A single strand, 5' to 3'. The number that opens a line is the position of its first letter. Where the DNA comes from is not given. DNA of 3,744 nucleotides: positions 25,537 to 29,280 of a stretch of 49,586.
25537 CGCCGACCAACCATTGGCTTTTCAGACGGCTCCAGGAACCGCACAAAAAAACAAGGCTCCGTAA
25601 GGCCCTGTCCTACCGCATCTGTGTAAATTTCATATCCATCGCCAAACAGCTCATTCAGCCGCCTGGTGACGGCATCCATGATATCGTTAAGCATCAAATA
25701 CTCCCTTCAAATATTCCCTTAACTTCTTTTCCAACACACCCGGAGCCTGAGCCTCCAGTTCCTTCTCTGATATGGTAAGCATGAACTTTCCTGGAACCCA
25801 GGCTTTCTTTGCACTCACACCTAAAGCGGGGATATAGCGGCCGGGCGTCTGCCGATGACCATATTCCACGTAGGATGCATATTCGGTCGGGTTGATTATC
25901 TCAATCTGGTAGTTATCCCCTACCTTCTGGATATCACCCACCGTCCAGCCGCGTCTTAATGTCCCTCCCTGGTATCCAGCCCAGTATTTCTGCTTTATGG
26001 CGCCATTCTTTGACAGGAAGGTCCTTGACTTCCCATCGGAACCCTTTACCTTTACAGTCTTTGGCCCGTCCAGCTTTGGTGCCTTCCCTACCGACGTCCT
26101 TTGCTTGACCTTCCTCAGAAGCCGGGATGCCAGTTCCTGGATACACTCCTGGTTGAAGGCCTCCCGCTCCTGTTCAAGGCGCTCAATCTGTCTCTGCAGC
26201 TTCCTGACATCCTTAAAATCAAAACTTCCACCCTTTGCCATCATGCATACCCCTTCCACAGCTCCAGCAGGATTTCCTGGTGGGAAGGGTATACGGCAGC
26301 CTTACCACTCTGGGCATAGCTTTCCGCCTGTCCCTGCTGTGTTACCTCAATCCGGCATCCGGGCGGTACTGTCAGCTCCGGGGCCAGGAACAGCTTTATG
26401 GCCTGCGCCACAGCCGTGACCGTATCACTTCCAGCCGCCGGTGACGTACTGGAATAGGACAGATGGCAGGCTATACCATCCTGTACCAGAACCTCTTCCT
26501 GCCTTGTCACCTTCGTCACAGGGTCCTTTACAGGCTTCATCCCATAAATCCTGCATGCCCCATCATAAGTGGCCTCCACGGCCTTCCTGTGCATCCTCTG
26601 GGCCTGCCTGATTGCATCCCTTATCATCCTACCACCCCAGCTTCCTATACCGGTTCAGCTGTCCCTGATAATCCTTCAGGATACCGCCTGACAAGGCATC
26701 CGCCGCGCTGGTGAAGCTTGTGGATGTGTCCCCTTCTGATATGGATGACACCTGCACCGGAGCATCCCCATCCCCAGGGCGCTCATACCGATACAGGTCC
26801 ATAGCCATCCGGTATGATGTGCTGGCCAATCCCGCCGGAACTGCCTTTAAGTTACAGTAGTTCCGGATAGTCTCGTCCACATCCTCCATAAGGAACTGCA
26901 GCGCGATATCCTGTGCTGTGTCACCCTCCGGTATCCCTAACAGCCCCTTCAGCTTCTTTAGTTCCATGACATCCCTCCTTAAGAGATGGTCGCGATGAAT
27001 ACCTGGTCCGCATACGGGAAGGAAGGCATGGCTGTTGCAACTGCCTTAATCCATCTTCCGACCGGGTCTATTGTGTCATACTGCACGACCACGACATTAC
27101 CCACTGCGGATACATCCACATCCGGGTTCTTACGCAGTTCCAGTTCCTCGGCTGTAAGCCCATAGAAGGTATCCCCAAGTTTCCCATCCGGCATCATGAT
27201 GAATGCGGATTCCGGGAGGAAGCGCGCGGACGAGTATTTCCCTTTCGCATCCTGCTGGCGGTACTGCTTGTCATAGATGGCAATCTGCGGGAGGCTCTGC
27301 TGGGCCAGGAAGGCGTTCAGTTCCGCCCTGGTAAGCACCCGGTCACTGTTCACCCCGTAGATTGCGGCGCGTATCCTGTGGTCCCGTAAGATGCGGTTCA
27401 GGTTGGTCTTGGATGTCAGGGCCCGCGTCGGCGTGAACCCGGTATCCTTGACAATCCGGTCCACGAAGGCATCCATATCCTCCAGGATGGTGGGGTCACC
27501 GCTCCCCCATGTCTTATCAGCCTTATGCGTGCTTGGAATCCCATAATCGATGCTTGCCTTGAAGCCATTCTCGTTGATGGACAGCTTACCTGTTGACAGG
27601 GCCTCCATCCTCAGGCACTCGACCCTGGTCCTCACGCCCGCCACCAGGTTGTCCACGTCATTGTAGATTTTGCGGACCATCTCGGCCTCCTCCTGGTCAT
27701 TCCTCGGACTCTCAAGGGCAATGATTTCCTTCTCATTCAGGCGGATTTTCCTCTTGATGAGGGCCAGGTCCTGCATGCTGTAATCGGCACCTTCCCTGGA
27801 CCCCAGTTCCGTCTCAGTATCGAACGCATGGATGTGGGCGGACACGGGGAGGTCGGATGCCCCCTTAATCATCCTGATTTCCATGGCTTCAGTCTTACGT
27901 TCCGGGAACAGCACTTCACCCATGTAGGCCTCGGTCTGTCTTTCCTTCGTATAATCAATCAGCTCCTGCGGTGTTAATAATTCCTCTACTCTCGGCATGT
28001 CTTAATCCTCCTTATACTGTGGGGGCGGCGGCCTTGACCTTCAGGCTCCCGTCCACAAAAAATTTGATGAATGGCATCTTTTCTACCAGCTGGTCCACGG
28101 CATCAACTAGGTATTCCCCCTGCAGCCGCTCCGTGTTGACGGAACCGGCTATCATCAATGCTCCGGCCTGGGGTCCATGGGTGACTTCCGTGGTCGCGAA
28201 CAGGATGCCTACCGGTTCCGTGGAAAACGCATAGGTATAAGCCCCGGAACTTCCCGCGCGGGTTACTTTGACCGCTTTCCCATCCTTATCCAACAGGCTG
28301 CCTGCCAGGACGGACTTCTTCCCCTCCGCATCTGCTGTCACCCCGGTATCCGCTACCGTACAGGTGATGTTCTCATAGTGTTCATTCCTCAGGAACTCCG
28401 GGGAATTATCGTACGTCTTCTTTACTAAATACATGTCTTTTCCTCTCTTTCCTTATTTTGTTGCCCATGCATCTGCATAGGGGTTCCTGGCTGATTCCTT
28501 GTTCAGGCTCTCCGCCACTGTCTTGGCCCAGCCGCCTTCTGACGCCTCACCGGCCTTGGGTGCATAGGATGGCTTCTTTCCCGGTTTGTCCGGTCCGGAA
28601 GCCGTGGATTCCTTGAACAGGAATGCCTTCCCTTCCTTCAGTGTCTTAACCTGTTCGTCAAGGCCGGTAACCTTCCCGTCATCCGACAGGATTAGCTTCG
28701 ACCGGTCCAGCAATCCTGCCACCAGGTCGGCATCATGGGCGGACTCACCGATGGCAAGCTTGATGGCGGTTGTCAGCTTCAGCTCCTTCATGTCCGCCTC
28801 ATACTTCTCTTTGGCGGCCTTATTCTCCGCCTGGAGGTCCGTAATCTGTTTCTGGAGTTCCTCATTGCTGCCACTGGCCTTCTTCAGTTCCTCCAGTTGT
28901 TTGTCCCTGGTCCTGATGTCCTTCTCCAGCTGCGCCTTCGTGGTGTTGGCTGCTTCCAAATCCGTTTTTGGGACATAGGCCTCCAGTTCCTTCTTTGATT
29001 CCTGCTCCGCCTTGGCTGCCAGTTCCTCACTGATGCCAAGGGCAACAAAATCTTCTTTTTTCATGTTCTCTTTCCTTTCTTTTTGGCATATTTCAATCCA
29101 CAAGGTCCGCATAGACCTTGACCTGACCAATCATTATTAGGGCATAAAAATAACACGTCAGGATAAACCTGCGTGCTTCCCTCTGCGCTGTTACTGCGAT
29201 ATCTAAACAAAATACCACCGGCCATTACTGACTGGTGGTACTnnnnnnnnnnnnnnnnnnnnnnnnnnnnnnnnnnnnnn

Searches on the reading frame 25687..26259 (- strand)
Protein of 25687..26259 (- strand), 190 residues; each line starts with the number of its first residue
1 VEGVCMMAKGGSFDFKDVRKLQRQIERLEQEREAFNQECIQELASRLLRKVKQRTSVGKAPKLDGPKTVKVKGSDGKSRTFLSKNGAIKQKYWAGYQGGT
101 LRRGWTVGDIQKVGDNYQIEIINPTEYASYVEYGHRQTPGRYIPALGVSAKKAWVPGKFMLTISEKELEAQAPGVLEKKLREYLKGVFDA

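Call 52: search_protein_families(library=pfam, proteins=[window:25687-26259:-], max_evalue=0.01)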
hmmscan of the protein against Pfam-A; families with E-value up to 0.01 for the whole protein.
window:25687-26259:- (190 aa): 1 family
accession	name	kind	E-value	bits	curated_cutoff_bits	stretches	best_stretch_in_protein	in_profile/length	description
PF04883.17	HK97-gp10_like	-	4.6e-13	50.4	21.4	1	20-134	2-78/78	Bacteriophage HK97-gp10, putative tail-component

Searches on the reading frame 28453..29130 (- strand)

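Call 52: search_protein_families(library=pfam, proteins=[window:28453-29130:-], max_evalue=0.01)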
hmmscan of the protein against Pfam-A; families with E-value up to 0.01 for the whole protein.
window:28453-29130:- (225 aa): 2 families
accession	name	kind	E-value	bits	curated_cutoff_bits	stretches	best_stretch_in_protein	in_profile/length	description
PF06810.17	Phage_scaffold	-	2.7e-44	151.6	35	1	23-188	1-165/170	Phage capsid assembly scaffolding protein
PF06988.16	NifT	-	0.0098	16.1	22.6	0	44-61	8-25/64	NifT/FixU protein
